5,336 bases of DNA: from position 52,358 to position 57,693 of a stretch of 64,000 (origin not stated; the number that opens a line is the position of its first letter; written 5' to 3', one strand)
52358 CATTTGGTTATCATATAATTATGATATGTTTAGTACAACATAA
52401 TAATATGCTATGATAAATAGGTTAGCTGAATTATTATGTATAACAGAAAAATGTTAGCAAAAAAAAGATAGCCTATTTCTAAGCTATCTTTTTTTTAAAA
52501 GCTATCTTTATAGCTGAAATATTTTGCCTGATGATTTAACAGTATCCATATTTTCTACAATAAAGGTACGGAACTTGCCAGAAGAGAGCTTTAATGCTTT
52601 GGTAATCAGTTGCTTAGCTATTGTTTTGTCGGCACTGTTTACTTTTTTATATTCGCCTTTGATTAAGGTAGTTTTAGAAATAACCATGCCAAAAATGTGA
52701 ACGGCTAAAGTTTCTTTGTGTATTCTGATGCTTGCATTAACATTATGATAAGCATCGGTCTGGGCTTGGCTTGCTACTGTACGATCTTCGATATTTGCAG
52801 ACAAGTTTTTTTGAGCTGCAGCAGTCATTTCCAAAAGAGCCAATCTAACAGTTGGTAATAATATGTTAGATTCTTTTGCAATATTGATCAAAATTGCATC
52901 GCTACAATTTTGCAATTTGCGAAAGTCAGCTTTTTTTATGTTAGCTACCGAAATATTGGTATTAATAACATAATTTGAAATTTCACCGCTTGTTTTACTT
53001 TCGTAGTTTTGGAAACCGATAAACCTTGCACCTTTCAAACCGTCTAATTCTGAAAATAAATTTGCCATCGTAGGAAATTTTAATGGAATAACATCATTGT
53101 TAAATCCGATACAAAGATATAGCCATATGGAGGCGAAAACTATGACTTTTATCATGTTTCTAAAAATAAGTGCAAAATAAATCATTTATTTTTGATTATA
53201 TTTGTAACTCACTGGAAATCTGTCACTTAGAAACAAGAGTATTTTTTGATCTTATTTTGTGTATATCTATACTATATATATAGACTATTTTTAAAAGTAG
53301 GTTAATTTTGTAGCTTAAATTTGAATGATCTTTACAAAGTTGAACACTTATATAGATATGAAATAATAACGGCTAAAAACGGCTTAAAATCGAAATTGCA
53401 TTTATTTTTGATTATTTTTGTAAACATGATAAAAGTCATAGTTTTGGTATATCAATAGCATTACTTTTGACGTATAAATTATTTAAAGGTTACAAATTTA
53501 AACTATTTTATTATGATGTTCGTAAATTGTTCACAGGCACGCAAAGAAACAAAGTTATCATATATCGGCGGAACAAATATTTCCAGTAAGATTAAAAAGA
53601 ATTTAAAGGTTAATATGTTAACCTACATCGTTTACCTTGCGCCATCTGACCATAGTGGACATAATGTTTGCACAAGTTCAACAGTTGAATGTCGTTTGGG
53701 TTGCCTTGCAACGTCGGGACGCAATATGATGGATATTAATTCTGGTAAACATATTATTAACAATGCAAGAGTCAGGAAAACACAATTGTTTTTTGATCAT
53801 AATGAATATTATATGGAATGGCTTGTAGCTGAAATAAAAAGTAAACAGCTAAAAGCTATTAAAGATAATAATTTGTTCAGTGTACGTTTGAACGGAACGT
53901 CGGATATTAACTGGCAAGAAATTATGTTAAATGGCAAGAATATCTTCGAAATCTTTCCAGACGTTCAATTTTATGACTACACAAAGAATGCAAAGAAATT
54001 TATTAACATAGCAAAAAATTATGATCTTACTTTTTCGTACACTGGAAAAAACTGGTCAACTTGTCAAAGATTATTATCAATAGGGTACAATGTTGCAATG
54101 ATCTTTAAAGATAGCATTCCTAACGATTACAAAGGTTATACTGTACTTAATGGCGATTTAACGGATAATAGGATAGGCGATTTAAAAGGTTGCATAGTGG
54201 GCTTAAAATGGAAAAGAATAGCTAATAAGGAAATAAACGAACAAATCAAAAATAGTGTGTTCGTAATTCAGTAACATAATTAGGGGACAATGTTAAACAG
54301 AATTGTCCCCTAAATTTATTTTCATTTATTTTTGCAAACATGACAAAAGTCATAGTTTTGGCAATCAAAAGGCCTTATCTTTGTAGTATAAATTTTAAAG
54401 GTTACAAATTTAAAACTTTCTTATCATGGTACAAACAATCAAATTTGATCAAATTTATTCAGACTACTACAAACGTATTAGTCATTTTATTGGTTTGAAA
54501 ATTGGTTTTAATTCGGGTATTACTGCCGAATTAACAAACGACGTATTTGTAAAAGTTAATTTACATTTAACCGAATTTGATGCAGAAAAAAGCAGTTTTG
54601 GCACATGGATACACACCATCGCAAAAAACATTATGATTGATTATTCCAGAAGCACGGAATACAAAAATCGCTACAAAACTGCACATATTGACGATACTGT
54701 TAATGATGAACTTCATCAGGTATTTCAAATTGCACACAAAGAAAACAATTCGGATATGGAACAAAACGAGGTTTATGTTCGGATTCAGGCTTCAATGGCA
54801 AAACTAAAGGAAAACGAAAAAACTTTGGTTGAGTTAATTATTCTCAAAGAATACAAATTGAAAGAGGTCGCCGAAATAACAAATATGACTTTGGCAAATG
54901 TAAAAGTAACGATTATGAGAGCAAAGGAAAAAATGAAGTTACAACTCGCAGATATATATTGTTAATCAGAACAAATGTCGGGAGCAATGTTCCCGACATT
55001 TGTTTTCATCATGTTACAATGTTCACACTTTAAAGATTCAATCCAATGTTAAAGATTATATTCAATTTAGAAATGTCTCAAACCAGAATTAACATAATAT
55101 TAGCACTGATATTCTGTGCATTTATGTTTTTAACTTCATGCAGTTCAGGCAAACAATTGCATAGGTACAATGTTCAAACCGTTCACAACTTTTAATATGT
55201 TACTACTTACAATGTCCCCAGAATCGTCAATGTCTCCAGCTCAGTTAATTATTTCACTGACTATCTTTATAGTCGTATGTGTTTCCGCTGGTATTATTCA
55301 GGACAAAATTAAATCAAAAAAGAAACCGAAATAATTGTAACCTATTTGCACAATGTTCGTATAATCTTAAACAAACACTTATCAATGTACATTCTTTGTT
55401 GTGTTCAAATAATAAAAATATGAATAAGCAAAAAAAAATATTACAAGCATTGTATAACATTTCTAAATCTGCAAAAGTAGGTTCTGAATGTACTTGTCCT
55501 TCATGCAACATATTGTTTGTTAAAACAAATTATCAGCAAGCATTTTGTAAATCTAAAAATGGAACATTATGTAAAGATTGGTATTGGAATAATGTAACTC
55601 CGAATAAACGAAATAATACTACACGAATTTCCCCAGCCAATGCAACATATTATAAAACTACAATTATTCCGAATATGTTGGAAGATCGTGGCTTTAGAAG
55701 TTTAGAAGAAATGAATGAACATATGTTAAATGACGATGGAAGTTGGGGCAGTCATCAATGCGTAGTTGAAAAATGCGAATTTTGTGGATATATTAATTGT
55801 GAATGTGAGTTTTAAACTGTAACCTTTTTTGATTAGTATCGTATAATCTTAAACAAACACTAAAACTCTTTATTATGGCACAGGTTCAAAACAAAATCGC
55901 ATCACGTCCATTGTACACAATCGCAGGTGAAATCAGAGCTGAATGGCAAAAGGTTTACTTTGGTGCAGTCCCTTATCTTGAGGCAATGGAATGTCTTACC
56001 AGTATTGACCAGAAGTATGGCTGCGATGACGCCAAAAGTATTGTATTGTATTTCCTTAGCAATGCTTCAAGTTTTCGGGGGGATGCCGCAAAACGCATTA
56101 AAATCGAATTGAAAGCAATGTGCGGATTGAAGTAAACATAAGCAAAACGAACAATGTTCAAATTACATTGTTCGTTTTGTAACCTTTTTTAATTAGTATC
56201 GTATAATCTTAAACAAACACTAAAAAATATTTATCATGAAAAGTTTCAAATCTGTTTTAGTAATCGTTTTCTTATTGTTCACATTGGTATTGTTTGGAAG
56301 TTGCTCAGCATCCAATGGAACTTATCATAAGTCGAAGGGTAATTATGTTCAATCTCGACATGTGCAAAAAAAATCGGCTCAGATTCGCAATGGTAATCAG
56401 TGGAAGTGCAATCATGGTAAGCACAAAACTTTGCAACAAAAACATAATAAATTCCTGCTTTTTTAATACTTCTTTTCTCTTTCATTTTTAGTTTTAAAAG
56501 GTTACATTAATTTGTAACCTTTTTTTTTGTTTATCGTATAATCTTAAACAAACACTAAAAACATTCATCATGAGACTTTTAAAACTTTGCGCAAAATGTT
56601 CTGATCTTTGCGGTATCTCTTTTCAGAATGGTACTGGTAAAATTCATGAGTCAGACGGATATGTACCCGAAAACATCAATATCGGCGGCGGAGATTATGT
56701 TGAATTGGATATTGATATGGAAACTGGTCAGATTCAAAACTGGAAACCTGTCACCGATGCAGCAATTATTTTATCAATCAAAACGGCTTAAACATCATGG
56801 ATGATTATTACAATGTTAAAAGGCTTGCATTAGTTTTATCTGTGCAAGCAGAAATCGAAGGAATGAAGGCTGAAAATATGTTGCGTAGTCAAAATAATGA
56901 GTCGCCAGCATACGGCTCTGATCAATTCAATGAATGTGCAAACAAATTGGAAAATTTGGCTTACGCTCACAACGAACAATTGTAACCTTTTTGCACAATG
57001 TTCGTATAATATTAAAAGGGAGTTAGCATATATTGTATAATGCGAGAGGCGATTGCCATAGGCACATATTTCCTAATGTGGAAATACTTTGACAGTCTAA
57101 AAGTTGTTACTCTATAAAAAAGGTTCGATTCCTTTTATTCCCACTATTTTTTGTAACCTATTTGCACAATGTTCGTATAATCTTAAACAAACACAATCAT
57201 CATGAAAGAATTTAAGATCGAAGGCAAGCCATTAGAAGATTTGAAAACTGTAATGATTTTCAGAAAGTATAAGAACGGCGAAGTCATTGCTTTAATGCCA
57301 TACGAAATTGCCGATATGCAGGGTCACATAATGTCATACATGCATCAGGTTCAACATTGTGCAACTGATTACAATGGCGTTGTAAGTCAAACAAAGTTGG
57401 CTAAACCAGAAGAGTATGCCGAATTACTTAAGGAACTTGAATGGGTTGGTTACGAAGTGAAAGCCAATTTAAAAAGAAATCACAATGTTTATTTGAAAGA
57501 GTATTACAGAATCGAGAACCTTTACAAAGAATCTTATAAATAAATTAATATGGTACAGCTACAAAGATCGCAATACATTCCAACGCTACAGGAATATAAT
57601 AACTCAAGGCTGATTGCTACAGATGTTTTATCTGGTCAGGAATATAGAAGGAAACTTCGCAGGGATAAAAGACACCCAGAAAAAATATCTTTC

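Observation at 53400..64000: Phage ECF-sigma cascade: two ECF sigma genes inside an array of about 22 ECF-type promoters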

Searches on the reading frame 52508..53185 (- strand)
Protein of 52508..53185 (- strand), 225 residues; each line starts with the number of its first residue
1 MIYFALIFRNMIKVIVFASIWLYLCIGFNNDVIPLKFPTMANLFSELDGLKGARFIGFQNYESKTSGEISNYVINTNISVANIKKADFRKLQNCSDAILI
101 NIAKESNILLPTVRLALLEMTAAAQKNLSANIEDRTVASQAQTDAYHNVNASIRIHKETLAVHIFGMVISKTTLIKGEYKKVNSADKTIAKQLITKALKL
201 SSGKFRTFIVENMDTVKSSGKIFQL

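Call 4: search_protein_families(library=pfam, proteins=[window:52508-53185:-], max_evalue=0.1)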
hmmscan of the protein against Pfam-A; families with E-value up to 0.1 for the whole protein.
window:52508-53185:- (225 aa): 1 family
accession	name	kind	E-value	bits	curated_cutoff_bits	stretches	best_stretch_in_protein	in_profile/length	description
PF19587.5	DUF6094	-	0.066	12.4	22.8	0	71-162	26-116/344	Uncharacterised methyltransferase family (DUF6094)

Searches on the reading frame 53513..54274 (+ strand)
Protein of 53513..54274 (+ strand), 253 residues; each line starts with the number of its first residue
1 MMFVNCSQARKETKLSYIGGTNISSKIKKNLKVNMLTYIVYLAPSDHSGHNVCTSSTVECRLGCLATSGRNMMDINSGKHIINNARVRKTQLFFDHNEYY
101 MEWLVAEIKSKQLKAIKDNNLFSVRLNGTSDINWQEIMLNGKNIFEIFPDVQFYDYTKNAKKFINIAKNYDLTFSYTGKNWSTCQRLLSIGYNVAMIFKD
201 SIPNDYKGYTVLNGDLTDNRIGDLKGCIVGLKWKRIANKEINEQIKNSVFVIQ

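Call 4: search_protein_families(library=pfam, proteins=[window:53513-54274:+], max_evalue=0.1)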
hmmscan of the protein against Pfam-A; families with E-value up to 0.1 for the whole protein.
window:53513-54274:+ (253 aa): 1 family
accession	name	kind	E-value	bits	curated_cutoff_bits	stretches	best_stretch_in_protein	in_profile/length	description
PF17338.8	GP88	-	6.4e-32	111.7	24.4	1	29-225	21-210/230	Gene product 88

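Call 18: search_protein_families(library=phrogs, proteins=[window:53513-54274:+], max_evalue=0.001)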
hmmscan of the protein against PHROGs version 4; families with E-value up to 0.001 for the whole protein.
window:53513-54274:+ (253 aa): 2 families
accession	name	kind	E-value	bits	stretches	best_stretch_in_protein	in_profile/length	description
phrog_1617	-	unknown function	6.5e-53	180.6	1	25-243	47-265/273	-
phrog_1392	-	unknown function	6.4e-06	26.7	1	47-194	75-222/296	-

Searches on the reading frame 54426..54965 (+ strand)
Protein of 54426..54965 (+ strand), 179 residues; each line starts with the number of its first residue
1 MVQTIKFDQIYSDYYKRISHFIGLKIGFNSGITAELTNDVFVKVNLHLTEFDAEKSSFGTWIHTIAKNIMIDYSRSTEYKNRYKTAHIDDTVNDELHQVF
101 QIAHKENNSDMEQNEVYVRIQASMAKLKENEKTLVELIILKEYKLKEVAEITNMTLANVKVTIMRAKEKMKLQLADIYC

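Call 4: search_protein_families(library=pfam, proteins=[window:54426-54965:+], max_evalue=0.1)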
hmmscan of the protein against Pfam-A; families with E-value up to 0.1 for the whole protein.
window:54426-54965:+ (179 aa): 4 families
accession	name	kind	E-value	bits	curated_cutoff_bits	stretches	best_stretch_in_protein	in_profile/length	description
PF08281.18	Sigma70_r4_2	-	3.6e-10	39.8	25.7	1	119-170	3-54/54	Sigma-70, region 4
PF04542.20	Sigma70_r2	-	4.8e-09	36.3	24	1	29-76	19-67/71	Sigma-70 region 2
PF04545.22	Sigma70_r4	-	0.00017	21.5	24.1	1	124-171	2-49/50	Sigma-70, region 4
PF07638.17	Sigma70_ECF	-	0.0013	19.1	21.1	1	47-174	65-183/185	ECF sigma factor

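Call 18: search_protein_families(library=phrogs, proteins=[window:54426-54965:+], max_evalue=0.001)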
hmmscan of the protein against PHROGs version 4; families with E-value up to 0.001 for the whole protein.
window:54426-54965:+ (179 aa): 2 families
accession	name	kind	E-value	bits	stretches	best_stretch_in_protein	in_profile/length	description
phrog_1740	-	transcription regulation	2.9e-20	73.3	1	5-174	56-216/567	RNA polymerase sigma factor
phrog_1190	-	transcription regulation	8e-05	23.5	1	73-174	60-159/167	RNA polymerase sigma factor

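Call 19: search_protein_families(library=ncbifam, proteins=[window:54426-54965:+], max_evalue=0.01)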
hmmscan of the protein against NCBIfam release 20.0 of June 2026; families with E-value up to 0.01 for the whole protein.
window:54426-54965:+ (179 aa): 81 families (the best 25 are shown)
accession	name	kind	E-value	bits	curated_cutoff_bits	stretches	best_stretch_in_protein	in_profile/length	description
TIGR02937.1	sigma70-ECF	superfamily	2.9e-23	82.3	42.9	1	6-174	2-165/165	sigma-70 family RNA polymerase sigma factor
TIGR02950.1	SigM_subfam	subfamily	5.1e-21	75.2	147.95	1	7-172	2-156/159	RNA polymerase sigma factor, SigM family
TIGR02985.1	Sig70_bacteroi1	subfamily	1.6e-19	70.7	126.4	1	6-174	2-162/162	RNA polymerase sigma-70 factor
TIGR02952.1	Sig70_famx2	equivalog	2e-19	70.1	206.45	1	7-174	13-170/170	ECF subfamily RNA polymerase sigma factor, BldN family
NF009166.1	PRK12513.1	equivalog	1.3e-16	60.8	206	1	7-176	24-188/193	RNA polymerase sigma factor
NF007215.0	PRK09637.1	equivalog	1.7e-16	60.7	212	1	6-176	2-156/181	RNA polymerase sigma factor SigZ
NF007223.0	PRK09641.1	equivalog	2.6e-16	60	209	1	13-175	25-185/187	RNA polymerase sigma factor SigW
NF009183.0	PRK12531.1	equivalog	3.7e-14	52.9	353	1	7-174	29-189/194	RNA polymerase sigma factor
NF009171.0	PRK12518.1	equivalog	1.5e-13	51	208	1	6-172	28-182/191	RNA polymerase sigma factor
NF007226.0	PRK09644.1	equivalog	1.6e-13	51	199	1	7-172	3-155/166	RNA polymerase sigma factor SigM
TIGR02948.1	SigW_bacill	equivalog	2.4e-13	50.6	243.1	1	28-176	40-186/187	RNA polymerase sigma factor SigW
TIGR02959.1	SigZ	equivalog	3.1e-13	49.9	168.65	1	12-176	2-150/170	RNA polymerase sigma factor SigZ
NF008890.0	PRK11924.1-3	equivalog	3.1e-13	49.6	284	1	8-175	42-202/205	RNA polymerase sigma factor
NF058625.1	sigma_PG0214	equivalog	3.7e-13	49.5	130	1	34-175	32-162/170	GFO_1088 family ECF-type sigma factor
NF008894.0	PRK11924.3-1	equivalog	1.7e-12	47.7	258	1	11-176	28-183/188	RNA polymerase sigma factor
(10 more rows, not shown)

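Call 21: find_related_loci(query=window:54426-54965:+, collection=viral_contigs, flank=10000)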
Query window:54426-54965:+ (179 aa) in viral_contigs; peptide patterns used: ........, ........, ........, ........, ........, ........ (x = any residue, [..] = any of these).
No stretch of DNA in the collection matches any of the patterns.

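Call 50: search_dna_similar(query=window:54426-54965:+, collection=phages, mode=protein, max_evalue=0.001, max_rows=25)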
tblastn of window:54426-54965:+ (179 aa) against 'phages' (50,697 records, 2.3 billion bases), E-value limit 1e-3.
Records with a match: 20; places in all: 20; records where one place covers at least 80% of the query: 19.
Best place of each record, by identity: <60% 20.
By first word of the organism name: uncultured 14; Bacteriophage 6.
By host as written in the record: - 20.
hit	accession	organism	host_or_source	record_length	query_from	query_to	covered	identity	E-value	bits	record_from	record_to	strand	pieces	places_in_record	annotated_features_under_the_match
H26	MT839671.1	Bacteriophage sp.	human fecal samples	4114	35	170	76%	36.0%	2e-11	67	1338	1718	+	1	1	record has no annotation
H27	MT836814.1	Bacteriophage sp.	human fecal samples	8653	4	174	96%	26.9%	4e-9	61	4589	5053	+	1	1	record has no annotation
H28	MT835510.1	Bacteriophage sp.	human fecal samples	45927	4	170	93%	27.5%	1e-10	65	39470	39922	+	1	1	record has no annotation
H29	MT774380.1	uncultured phage cr1_1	human feces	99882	7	171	92%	27.7%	2e-5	50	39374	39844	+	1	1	RNA polymerase sigma-W factor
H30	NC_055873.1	uncultured phage cr1_1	human feces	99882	7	171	92%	27.7%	2e-5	50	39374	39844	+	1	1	RNA polymerase sigma factor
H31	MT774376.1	uncultured phage cr55_1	human feces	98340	7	171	92%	27.7%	2e-5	50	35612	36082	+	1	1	RNA polymerase sigma-W factor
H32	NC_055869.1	uncultured phage cr55_1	human feces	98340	7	171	92%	27.7%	2e-5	50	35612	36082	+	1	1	RNA polymerase sigma factor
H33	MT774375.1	uncultured phage cr50_1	human feces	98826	7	171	92%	27.3%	5e-7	54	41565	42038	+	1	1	RNA polymerase sigma-W factor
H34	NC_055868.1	uncultured phage cr50_1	human feces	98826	7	171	92%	27.3%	5e-7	54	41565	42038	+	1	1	RNA polymerase sigma factor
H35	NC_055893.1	uncultured phage cr4_1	human feces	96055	5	171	93%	26.8%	4e-4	46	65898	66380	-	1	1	RNA polymerase sigma-W factor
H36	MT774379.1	uncultured phage cr118_1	human feces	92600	10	176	93%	26.5%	9e-5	47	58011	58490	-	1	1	RNA polymerase sigma-W factor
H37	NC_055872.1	uncultured phage cr118_1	human feces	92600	10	176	93%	26.5%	9e-5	47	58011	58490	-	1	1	RNA polymerase sigma-W factor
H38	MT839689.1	Bacteriophage sp.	human fecal samples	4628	7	170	92%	26.2%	1e-8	59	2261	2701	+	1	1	record has no annotation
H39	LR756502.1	uncultured phage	metagenomic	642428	7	167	90%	26.7%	4e-7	54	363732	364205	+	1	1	record has no annotation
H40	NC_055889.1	uncultured phage cr53_1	human feces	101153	7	171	92%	25.7%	6e-5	48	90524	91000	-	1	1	RNA polymerase sigma-W factor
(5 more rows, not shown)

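Call 105: search_solved_structures(query=window:54426-54965:+, max_evalue=0.00001)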
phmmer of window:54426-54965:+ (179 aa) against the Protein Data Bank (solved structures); distinct sequences matched with E-value up to 0.00001: 3.
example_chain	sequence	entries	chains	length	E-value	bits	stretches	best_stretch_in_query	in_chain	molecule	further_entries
5wuq_A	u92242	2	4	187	4.4e-10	43.2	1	29-177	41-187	ECF RNA polymerase sigma factor SigW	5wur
6dxo_A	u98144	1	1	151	7.3e-06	29.5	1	6-81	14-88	RNA polymerase ECF-subfamily sigma factor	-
2q1z_A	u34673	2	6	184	8.2e-06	29.4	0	7-171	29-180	RpoE, ECF SigE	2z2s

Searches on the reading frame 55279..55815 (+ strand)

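Call 4: search_protein_families(library=pfam, proteins=[window:55279-55815:+], max_evalue=0.1)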
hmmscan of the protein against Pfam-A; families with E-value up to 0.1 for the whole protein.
window:55279-55815:+ (178 aa): 1 family
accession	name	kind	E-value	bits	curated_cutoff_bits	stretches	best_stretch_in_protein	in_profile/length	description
PF14503.11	YhfZ_C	-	0.045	13.6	35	1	31-114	92-174/236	YhfZ C-terminal domain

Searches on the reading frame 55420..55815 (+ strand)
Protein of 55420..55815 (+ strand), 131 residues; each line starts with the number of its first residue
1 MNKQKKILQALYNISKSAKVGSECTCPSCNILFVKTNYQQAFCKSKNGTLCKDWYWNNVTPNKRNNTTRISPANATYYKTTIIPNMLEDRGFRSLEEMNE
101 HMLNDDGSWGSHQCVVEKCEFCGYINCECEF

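Call 18: search_protein_families(library=phrogs, proteins=[window:55420-55815:+], max_evalue=0.001)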
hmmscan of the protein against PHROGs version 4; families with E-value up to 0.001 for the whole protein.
window:55420-55815:+ (131 aa): 4 families
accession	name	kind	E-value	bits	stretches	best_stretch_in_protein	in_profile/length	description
phrog_8162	-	unknown function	1e-16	62.1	1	3-63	35-95/106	-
phrog_7424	-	unknown function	4.9e-12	47.4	1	3-63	85-146/151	-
phrog_10881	-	unknown function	8.6e-12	46.1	1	3-68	101-167/173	-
phrog_23365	-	unknown function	2.9e-10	41.6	1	6-63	74-129/138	-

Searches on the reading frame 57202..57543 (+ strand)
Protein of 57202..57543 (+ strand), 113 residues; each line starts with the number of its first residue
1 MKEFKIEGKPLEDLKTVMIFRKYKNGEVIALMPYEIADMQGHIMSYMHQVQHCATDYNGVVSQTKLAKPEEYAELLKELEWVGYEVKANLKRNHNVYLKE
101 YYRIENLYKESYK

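Call 4: search_protein_families(library=pfam, proteins=[window:57202-57543:+], max_evalue=0.1)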
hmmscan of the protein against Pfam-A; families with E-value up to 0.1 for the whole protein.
window:57202-57543:+ (113 aa): 1 family
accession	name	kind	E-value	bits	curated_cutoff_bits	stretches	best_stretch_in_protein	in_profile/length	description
PF24131.1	DUF7398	-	0.025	14.7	27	1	36-98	38-100/171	Family of unknown function (DUF7398)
